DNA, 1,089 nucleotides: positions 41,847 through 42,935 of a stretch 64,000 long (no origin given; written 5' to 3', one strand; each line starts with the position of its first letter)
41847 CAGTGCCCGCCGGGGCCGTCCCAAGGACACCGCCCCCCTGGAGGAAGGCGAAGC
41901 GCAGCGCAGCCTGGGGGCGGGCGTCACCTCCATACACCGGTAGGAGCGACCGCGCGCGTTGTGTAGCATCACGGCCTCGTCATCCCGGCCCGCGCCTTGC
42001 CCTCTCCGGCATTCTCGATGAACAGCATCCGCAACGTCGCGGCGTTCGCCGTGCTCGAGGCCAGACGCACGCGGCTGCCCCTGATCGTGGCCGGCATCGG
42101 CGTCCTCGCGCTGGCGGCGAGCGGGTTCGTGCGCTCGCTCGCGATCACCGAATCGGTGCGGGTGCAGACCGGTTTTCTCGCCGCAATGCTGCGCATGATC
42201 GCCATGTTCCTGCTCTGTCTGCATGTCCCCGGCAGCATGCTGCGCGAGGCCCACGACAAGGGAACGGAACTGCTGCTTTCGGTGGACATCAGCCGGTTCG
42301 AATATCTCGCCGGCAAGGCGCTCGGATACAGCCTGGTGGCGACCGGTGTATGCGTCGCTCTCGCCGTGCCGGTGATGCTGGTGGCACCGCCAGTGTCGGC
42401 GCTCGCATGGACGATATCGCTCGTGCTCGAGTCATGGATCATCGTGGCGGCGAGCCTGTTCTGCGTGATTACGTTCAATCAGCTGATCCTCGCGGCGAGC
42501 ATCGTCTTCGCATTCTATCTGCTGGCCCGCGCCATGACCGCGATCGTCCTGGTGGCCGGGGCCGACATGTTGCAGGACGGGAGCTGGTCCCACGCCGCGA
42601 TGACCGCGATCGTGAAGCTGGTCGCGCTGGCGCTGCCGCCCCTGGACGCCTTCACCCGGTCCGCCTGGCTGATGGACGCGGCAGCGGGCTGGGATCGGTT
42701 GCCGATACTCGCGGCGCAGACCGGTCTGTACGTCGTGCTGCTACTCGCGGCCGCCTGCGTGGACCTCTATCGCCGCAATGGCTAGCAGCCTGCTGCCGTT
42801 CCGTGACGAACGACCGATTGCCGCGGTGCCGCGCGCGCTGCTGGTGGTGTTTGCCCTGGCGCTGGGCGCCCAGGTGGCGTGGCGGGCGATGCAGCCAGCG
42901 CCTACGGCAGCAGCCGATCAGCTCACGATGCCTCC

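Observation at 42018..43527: ABC-2 transporter split across the filament locus: ATPase at 24667-25422, permease plus unknown partner 16.6 kb away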

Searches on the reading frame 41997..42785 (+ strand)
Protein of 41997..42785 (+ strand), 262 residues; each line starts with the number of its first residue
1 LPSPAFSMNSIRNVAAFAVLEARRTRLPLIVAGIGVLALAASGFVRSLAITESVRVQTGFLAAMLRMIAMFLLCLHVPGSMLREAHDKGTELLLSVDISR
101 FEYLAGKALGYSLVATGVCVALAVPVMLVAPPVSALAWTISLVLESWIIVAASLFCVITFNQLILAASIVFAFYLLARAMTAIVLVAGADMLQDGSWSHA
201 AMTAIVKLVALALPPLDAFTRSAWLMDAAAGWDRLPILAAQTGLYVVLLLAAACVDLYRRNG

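Call 5: search_protein_families(library=pfam, proteins=[window:41997-42785:+])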
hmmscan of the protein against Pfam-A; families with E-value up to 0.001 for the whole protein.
window:41997-42785:+ (262 aa): 1 family
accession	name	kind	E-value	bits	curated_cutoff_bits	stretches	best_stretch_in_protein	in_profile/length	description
PF12698.13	ABC2_membrane_3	-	4.3e-06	26.5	31.6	1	51-185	154-291/347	ABC-2 family transporter protein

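Call 6: search_protein_families(library=ncbifam, max_evalue=0.01, proteins=[window:41997-42785:+])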
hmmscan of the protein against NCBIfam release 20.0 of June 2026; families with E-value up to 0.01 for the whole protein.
window:41997-42785:+ (262 aa): 0 families

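Call 8: find_homologous_proteins(query=window:41997-42785:+)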
Query window:41997-42785:+ (262 aa): 75 proteins with E <= 0.001 among 8000 candidates.
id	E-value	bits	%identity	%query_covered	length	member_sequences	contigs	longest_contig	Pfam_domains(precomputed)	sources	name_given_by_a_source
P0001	4.5e-133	461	90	97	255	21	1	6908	-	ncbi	-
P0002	9.1e-126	437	81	100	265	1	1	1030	-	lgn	-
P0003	3.1e-121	422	80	100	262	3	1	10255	PF12698.14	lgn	-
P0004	1.2e-120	420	81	97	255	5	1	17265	-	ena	-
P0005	2.5e-83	298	60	99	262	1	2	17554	-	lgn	-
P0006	2.1e-82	295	58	100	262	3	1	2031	-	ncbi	-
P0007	3.5e-82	294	59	100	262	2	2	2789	-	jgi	-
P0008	6.1e-82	293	59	99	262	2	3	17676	-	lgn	-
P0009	6.6e-82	293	56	100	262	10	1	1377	-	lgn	-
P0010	3.6e-81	291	59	100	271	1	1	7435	-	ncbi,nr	ncbi:MAG: ABC transporter permease [Burkholderiales bacterium]|nr:ABC transporter permease [Burkhold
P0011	8.3e-81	289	58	100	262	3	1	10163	-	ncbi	ncbi:MAG: ABC transporter permease [Betaproteobacteria bacterium]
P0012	1.9e-80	288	59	100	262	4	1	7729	-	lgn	-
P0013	2.1e-80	288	57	100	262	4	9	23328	-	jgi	jgi:ABC-type transport system involved in multi-copper enzyme maturation permease subunit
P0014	2.2e-80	288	57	100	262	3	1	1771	-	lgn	-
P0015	4.1e-80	287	56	100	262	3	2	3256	-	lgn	-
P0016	5.2e-80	287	55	100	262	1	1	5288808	-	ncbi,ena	-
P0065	2.5e-37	147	43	93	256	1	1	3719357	-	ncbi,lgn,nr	ncbi:MAG: ABC transporter permease [Gammaproteobacteria bacterium]|nr:ABC transporter permease [Gamm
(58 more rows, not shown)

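Call 9: find_encoding_contigs(protein=P0016, flank=10000, max_places=3)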
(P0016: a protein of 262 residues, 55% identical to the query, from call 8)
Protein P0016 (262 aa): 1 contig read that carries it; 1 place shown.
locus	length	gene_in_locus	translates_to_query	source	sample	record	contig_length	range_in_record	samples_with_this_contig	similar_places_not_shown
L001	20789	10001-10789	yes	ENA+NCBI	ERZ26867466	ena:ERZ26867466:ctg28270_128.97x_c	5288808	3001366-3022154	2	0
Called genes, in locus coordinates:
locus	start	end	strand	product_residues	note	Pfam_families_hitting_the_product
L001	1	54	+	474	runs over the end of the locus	PF13428:TPR_14 (faint), PF13414:TPR_11 (faint), PF13424:TPR_12 (faint), PF23914:TPR_CcmH_CycH (faint), PF07719:TPR_2 (faint), PF13432:TPR_16, PF14559:TPR_19 (weak), PF00515:TPR_1 (weak), +3 more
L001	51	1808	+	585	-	PF05157:MshEN, PF00437:T2SSE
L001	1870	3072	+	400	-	PF28597:T2SSF_N, PF00482:T2SSF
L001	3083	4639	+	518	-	-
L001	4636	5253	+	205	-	-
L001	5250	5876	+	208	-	-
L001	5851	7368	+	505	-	-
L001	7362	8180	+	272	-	PF07963:N_methyl (weak)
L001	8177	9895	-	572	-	PF02518:HATPase_c (weak)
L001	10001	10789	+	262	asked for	-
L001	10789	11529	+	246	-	-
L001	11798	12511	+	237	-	PF07963:N_methyl (weak)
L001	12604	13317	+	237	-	PF07963:N_methyl (weak)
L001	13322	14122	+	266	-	-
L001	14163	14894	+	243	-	-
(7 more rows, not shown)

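Call 10: find_encoding_contigs(protein=P0065, flank=10000, max_places=3)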
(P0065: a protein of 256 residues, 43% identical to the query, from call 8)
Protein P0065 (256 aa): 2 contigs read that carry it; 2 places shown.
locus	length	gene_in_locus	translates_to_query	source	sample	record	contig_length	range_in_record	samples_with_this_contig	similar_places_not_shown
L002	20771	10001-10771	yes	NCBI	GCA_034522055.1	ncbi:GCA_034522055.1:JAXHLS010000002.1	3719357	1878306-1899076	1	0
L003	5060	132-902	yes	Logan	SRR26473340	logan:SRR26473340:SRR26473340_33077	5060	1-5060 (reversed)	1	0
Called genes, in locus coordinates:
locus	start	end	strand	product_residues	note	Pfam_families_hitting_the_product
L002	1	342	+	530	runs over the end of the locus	-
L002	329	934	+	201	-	-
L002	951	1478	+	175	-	-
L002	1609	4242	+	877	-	-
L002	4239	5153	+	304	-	PF07963:N_methyl (weak)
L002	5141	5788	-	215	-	-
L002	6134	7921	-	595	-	PF02518:HATPase_c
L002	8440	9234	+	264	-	PF06119:NIDO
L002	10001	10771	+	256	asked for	-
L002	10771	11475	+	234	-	-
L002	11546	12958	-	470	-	PF00211:Guanylate_cyc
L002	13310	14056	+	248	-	PF07963:N_methyl (weak)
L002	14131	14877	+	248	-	PF00005:ABC_tran, PF13304:AAA_21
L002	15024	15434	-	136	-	PF13366:PDDEXK_3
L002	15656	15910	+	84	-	-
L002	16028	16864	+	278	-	PF00989:PAS, PF08448:PAS_4 (weak), PF13188:PAS_8 (weak), PF00990:GGDEF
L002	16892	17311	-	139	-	PF02566:OsmC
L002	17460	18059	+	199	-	PF00027:cNMP_binding, PF13545:HTH_Crp_2, PF00325:Crp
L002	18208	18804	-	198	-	-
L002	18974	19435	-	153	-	PF05099:TerB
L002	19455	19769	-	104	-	PF08755:YccV-like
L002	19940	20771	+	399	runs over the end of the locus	PF00919:UPF0004, PF04055:Radical_SAM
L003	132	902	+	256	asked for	-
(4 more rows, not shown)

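Call 20: find_related_loci(query=A2, collection=genome_contigs, flank=10000)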
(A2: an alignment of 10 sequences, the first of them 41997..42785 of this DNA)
Query A2 (262 aa) in genome_contigs; peptide patterns used: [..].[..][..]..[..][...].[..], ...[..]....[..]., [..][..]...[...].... (x = any residue, [..] = any of these).
274 stretches matched a pattern; 197 encode a relative of the query (tblastn E <= 1e-3); the best 80 are kept; 80 distinct loci.
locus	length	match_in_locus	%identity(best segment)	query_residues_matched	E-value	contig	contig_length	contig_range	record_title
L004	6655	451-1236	94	1-262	2e-158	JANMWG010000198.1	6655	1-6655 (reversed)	MAG: Betaproteobacteria bacterium isolate OTE_88_metabat_364 OTE_88_k141_1028463, whole genome shotgun sequence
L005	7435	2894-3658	60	7-261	5e-88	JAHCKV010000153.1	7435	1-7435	MAG: Burkholderiales bacterium isolate TGS_PRO37 PRO37_153, whole genome shotgun sequence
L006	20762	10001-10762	56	8-261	2e-85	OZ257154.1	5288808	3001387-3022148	MAG: Burkholderiales bacterium isolate 5a1f4b7f-29eb-4d11-b998-9e1cb223b6c6 genome assembly, chromosome: 1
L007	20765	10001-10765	54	7-261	3e-74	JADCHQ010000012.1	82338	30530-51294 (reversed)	MAG: Rhodocyclaceae bacterium isolate M176S2SP1A56QC M176S2_12, whole genome shotgun sequence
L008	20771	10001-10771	52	5-261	5e-74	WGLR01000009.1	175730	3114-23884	MAG: Betaproteobacteria bacterium isolate RI_222 c_000000176896, whole genome shotgun sequence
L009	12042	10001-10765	53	7-261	8e-70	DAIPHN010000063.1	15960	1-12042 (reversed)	MAG TPA_asm: Burkholderiales bacterium isolate CTOTU1211 NODE_2399_length_15960_cov_8.249607, whole genome shotgun seque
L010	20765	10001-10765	58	7-261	6e-87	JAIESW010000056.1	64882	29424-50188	MAG: Burkholderiales bacterium isolate co.spades.METABAT.2.5kb_110 c_000000443706, whole genome shotgun sequence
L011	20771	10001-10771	46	6-261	8e-64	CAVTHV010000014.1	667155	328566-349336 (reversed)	MAG: uncultured beta proteobacterium isolate MFD05942.bin.2.252 genome assembly, contig: contig_16686, whole genome shot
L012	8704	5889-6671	45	3-261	4e-60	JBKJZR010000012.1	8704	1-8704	MAG: Burkholderiales bacterium isolate swi_bin.253 S1Ck127_9517168_flag_0_multi_23.9732_len_8704, whole genome shotgun s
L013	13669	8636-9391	45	10-261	4e-60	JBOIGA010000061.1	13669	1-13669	MAG: Burkholderiales bacterium isolate SD8061_metabat2.bin.3 NODE_479_length_13669_cov_1.451263, whole genome shotgun se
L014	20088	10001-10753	47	10-261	6e-60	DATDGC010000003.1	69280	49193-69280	MAG TPA_asm: Burkholderiales bacterium isolate SMAG_U242 k141_330825, whole genome shotgun sequence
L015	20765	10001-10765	45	8-261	1e-59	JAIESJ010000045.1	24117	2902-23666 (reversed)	MAG: Burkholderiales bacterium isolate co.spades.METABAT.2.5kb_011 c_000000438754, whole genome shotgun sequence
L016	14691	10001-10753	46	10-261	6e-59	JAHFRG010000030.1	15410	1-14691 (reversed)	MAG: Betaproteobacteria bacterium isolate nzgw569 NODE_3894_length_15411_cov_12.060235, whole genome shotgun sequence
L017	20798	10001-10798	44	2-261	1e-58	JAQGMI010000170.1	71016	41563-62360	MAG: Betaproteobacteria bacterium isolate RYN_557 scaffold_3888536, whole genome shotgun sequence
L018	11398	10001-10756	46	9-261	2e-58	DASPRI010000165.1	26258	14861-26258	MAG TPA_asm: Burkholderiales bacterium isolate SMAG_U12221 k141_1671506, whole genome shotgun sequence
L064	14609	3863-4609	43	12-261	1e-51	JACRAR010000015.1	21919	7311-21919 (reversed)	MAG: Betaproteobacteria bacterium isolate NC_groundwater_1599_Pr3_B-0.1um_59_269 SR-2_scaffold_141_563675, whole genome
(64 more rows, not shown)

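Call 36: search_protein_families(library=pfam, proteins=[L064:1139-2419:-, L064:546-1142:-, L064:5350-6855:+, L064:6841-8583:-, L064:9421-10392:-, L064:10392-11681:-, L064:11729-12997:-, L064:13013-14500:-, L064:2638-3144:-])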
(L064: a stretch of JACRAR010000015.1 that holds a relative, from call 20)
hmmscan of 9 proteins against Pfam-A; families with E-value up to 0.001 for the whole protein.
L064:1139-2419:- (426 aa): 1 family
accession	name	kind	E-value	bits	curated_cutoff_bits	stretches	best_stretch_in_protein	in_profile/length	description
PF00561.26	Abhydrolase_1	-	3e-18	66.8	25.8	1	97-407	1-242/245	alpha/beta hydrolase fold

L064:546-1142:- (198 aa): 7 families
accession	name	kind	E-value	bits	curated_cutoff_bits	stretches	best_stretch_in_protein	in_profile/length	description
PF07021.18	MetW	-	3.5e-66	223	21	1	7-195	1-193/193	Methionine biosynthesis protein MetW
PF13489.12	Methyltransf_23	-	1.7e-09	38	27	1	16-106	19-106/164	Methyltransferase domain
PF13847.12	Methyltransf_31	-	5.1e-09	36.4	27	1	19-110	3-103/145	Methyltransferase domain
PF08241.18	Methyltransf_11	-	8.7e-09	36.4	21.2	1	24-109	1-88/95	Methyltransferase domain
PF13649.12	Methyltransf_25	-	3.4e-08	34.5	27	1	23-107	1-92/97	Methyltransferase domain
PF08242.18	Methyltransf_12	-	3.8e-07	31.2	30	1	24-106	1-90/98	Methyltransferase domain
PF06325.19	PrmA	-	0.00059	19.9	22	1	13-86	155-231/296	Ribosomal protein L11 methyltransferase (PrmA)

L064:5350-6855:+ (501 aa): 2 families
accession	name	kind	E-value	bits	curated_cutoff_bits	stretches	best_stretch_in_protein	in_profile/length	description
PF00370.27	FGGY_N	-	4.2e-71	239.8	28.8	1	3-249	1-245/245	FGGY family of carbohydrate kinases, N-terminal domain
PF02782.22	FGGY_C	-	1.4e-43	149.5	27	1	259-446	2-196/198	FGGY family of carbohydrate kinases, C-terminal domain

L064:6841-8583:- (580 aa): 3 families
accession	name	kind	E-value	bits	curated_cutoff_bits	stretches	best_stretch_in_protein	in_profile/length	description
PF02896.24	PEP-utilizers_C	-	9.9e-107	356.9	22.8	1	260-550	3-291/293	PEP-utilising enzyme, PEP-binding domain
PF05524.18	PEP-utilisers_N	-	1.4e-28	99.9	24.4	1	6-131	1-121/121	PEP-utilising enzyme, N-terminal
PF00391.29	PEP-utilizers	-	3.4e-24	84.7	23.1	1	162-233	3-72/72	PEP-utilising enzyme, mobile domain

L064:9421-10392:- (323 aa): 4 families
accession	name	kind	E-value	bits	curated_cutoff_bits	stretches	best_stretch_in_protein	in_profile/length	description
PF02955.21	GSH-S_ATP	-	1.8e-73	246.1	23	1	126-299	1-174/175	Prokaryotic glutathione synthetase, ATP-grasp domain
PF02951.20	GSH-S_N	-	3e-42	143.9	21.3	1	1-122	1-119/119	Prokaryotic glutathione synthetase, N-terminal domain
PF08443.16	RimK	-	8.2e-11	42.3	21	1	137-310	18-187/188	RimK-like ATP-grasp domain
PF14398.11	ATPgrasp_YheCD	-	8.2e-06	25.7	26.8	1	132-188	24-80/255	YheC/D like ATP-grasp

L064:10392-11681:- (429 aa): 1 family
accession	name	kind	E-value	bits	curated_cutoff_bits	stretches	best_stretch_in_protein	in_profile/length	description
PF08886.16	GshA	-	1.8e-198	659.5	25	1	17-422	1-402/402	Glutamate-cysteine ligase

L064:11729-12997:- (422 aa): 7 families
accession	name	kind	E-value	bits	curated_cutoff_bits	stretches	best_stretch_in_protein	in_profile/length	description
PF07669.17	Eco57I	-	9.3e-19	68.6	25.3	1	92-195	62-171/171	Eco57I restriction-modification methylase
PF02384.22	N6_Mtase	-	7.6e-10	39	20.4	1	90-212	114-235/311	N-6 DNA Methylase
PF05175.20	MTS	-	2.2e-05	24.6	23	0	52-162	32-142/170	Methyltransferase small domain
PF08241.18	Methyltransf_11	-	0.00022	22.2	21.2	0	56-90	1-35/95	Methyltransferase domain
PF13489.12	Methyltransf_23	-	0.00025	21.3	27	0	43-176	14-134/164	Methyltransferase domain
PF13649.12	Methyltransf_25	-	0.00038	21.5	27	0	55-89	1-37/97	Methyltransferase domain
PF00398.26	RrnaAD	-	0.00052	19.6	24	1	49-88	28-67/263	Ribosomal RNA adenine dimethylase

L064:13013-14500:- (495 aa): 1 family
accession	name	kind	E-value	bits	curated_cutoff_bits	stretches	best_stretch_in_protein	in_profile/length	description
PF00873.25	ACR_tran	-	5.8e-73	246.5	28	1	4-479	534-1018/1021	AcrB/AcrD/AcrF family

L064:2638-3144:- (168 aa): 0 families

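Call 52: search_solved_structures(query=A2, max_evalue=10)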
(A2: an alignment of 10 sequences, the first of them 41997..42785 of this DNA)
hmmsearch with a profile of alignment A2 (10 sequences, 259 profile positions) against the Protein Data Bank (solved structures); distinct sequences matched with E-value up to 10: 0.

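Call 58: predict_structure(alignment_id=A1)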
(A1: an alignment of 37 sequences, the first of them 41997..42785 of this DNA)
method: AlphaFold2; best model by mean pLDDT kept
length: 262 residues; sequences in the alignment: 37
mean_pLDDT: 90.3   pTM: 0.88
mean pLDDT of the five models: 90.3, 90.3, 88.8, 87.6, 85.3
residues with pLDDT >= 90: 190; 70-90: 56; 50-70: 12; < 50: 4
segments of 3 or more residues with pLDDT < 50: none
pLDDT, mean of each block of 10 residues (from residue 1): 68 92 95 96 89 91 96 96 81 73 95 98 96 95 98 95 94 94 87 85 92 91 85 93 96 88 44
secondary structure, 60 per line:
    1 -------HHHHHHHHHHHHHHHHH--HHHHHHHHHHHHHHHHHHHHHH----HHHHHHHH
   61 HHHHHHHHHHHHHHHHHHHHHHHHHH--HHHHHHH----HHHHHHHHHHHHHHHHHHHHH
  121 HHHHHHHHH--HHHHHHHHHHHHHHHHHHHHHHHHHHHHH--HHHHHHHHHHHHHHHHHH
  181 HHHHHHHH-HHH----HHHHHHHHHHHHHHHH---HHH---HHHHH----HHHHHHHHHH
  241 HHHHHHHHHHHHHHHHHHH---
elements in order: H8-24 H27-48 H53-86 H89-95 H100-129 H132-160 H163-188 H197-212 H222-226 H231-259

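Call 63: fold_search(model_id=the predicted structure, library=pdb)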
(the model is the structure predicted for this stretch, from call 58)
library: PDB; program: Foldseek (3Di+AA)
matches with E <= 10: 433; with E <= 0.001: 11
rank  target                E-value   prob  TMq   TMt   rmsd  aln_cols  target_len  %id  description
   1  7znq_y                1.0e-05  1.00  0.59  0.62   7.0       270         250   18  ABC transporter complex NosDFYL in GDN (released 2022-08-03)
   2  7znq_Y                2.1e-05  1.00  0.66  0.65   5.7       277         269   16  ABC transporter complex NosDFYL in GDN (released 2022-08-03)
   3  7qba_E                6.6e-05  1.00  0.66  0.67   5.4       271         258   18  CryoEM structure of the ABC transporter NosDFY complexed with nitrous oxide reductase NosZ (released 2022-08-03)
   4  7o0y_E                7.8e-05  1.00  0.56  0.59   7.6       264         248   20  ABC transporter NosDFY, nucleotide-free in GDN (released 2022-04-13)
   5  7o0z_D                9.0e-05  1.00  0.54  0.54   8.3       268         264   18  ABC transporter NosFY, nucleotide-free in GDN (released 2022-11-02)
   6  7o12_E                9.4e-05  1.00  0.65  0.68   5.4       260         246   17  ABC transporter NosDFY, AMPPNP-bound in GDN (released 2022-04-13)
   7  7o0z_E                1.4e-04  1.00  0.65  0.64   5.7       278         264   17  ABC transporter NosFY, nucleotide-free in GDN (released 2022-11-02)
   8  7o0y_D                3.6e-04  1.00  0.61  0.60   6.7       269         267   17  ABC transporter NosDFY, nucleotide-free in GDN (released 2022-04-13)
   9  7qba_D                4.7e-04  1.00  0.62  0.59   7.9       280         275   18  CryoEM structure of the ABC transporter NosDFY complexed with nitrous oxide reductase NosZ (released 2022-08-03)
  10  7o17_E                6.7e-04  1.00  0.62  0.62   6.8       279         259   19  ABC transporter NosDFY E154Q, ATP-bound in lipid nanodisc (released 2022-04-13)
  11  7o17_D                8.8e-04  1.00  0.57  0.55   8.0       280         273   17  ABC transporter NosDFY E154Q, ATP-bound in lipid nanodisc (released 2022-04-13)
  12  8iwk_A                4.8e-03  1.00  0.63  0.34   6.2       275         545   13  ABCG25 Wild Type purified with DDM plus CHS in ABA-bound state (released 2024-04-10)
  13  7jr7_B                6.3e-03  1.00  0.51  0.27   7.3       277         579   15  Cryo-EM structure of ABCG5/G8 in complex with Fab 2E10 and 11F4 (released 2021-04-07)
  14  8wd6_B                9.4e-03  1.00  0.55  0.31  13.0       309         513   13  Cryo-EM structure of the ABCG25 (released 2023-09-27)
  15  8k0x_A                1.1e-02  1.00  0.57  0.31   6.2       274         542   13  ABCG25 Wild Type purified with DDM in the ABA-bound state (released 2024-07-17)
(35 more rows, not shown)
